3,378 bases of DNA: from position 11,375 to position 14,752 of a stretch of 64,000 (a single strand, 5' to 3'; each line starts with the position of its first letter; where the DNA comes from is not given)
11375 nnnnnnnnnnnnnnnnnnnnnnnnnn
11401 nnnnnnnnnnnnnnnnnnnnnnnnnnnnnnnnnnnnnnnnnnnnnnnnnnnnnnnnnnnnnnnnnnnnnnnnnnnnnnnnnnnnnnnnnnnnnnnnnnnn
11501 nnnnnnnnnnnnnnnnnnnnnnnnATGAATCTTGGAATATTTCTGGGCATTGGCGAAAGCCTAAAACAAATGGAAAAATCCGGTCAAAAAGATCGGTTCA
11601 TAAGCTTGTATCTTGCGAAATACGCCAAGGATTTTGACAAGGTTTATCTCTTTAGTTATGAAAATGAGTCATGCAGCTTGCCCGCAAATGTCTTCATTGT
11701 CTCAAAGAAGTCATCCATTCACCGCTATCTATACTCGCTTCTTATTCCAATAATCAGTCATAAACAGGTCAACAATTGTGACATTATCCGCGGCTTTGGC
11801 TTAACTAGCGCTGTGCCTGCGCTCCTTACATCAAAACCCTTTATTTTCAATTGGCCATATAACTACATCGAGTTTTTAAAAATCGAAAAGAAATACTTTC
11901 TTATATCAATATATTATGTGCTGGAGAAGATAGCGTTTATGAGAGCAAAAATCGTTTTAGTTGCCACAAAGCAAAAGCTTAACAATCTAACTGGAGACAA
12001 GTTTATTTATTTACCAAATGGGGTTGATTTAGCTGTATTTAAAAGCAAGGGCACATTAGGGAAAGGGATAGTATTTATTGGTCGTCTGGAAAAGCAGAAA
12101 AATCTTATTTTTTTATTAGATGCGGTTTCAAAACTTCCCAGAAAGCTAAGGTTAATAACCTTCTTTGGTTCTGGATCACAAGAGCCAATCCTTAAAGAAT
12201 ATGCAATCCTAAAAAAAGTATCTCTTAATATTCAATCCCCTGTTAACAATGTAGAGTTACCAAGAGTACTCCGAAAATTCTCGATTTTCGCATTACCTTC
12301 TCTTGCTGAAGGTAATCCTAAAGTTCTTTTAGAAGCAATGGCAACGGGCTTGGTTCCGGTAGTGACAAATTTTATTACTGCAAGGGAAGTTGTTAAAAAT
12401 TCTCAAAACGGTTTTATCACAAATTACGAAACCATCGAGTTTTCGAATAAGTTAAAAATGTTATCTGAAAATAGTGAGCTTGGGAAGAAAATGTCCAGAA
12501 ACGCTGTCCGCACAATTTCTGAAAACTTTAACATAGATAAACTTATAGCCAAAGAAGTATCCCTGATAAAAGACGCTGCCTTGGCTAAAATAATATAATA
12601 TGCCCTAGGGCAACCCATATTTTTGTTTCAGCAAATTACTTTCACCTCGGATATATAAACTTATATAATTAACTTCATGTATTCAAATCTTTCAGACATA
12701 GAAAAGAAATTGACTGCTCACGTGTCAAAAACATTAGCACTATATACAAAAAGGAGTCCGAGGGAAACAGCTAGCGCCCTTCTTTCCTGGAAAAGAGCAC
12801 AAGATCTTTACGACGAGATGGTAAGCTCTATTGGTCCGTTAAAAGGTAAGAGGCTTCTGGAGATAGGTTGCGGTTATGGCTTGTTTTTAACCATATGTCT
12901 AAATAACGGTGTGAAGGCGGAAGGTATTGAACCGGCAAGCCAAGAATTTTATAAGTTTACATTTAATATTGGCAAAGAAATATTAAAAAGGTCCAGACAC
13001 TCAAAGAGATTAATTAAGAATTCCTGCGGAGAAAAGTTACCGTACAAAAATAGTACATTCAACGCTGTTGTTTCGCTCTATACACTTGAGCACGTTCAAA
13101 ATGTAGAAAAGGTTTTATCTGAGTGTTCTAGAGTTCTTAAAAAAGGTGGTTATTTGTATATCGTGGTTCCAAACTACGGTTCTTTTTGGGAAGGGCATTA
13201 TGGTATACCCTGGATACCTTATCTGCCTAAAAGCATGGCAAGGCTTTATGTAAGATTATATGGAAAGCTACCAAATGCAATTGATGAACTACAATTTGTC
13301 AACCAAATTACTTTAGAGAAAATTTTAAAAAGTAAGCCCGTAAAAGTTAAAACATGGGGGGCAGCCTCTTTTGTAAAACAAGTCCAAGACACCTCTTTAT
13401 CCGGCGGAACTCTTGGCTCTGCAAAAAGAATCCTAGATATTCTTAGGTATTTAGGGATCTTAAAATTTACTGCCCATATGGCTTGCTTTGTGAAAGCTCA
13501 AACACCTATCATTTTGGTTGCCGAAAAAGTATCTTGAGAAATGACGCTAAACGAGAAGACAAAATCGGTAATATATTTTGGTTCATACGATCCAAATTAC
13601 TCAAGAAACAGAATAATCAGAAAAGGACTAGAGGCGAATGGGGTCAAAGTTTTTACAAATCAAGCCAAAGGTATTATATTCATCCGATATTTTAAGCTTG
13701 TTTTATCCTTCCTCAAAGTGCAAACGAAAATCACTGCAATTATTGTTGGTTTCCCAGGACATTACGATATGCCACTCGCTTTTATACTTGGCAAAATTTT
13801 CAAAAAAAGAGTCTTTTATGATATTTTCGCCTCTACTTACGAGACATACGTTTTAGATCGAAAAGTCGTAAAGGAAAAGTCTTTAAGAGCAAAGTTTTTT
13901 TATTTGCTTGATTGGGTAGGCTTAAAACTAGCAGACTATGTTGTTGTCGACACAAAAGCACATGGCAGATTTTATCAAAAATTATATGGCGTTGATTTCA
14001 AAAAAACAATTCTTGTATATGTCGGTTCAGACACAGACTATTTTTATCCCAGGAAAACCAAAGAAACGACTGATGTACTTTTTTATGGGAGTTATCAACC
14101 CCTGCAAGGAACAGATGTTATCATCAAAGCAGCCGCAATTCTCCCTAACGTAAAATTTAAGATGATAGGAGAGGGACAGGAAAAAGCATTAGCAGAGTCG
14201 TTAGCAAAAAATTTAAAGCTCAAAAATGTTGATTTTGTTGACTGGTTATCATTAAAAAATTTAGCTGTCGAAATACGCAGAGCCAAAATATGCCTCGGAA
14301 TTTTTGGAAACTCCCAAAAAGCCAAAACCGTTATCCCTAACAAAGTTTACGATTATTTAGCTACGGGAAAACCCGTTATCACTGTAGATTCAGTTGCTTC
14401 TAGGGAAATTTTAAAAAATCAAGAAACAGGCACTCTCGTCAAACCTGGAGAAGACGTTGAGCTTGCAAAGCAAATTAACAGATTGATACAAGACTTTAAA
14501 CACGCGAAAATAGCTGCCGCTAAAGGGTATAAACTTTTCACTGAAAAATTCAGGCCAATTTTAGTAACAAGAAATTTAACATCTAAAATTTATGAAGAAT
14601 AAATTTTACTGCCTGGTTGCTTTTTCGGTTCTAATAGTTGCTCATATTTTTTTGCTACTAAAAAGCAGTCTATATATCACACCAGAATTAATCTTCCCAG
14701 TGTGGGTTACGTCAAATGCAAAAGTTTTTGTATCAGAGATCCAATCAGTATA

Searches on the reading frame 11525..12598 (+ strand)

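Call 16: search_protein_families(library=pfam, proteins=[window:11525-12598:+], max_evalue=0.00001)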
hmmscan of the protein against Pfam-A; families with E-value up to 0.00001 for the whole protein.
window:11525-12598:+ (357 aa): 2 families
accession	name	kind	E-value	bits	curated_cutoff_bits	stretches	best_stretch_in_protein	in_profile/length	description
PF00534.26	Glycos_transf_1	-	5.7e-22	78.5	26.4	1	182-327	18-169/172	Glycosyl transferases group 1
PF13692.12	Glyco_trans_1_4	-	1.3e-20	74.5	27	1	180-315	2-141/142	Glycosyl transferases group 1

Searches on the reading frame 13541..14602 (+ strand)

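Call 16: search_protein_families(library=pfam, proteins=[window:13541-14602:+], max_evalue=0.00001)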
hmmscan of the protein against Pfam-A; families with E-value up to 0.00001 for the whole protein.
window:13541-14602:+ (353 aa): 3 families
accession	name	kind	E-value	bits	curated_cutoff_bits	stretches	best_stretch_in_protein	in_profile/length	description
PF00534.26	Glycos_transf_1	-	9.9e-20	71.2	26.4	1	172-331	11-171/172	Glycosyl transferases group 1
PF13692.12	Glyco_trans_1_4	-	5.9e-18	65.9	27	1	178-318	3-142/142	Glycosyl transferases group 1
PF13524.12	Glyco_trans_1_2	-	1.6e-06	28.6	25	1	195-332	6-128/144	Glycosyl transferase-like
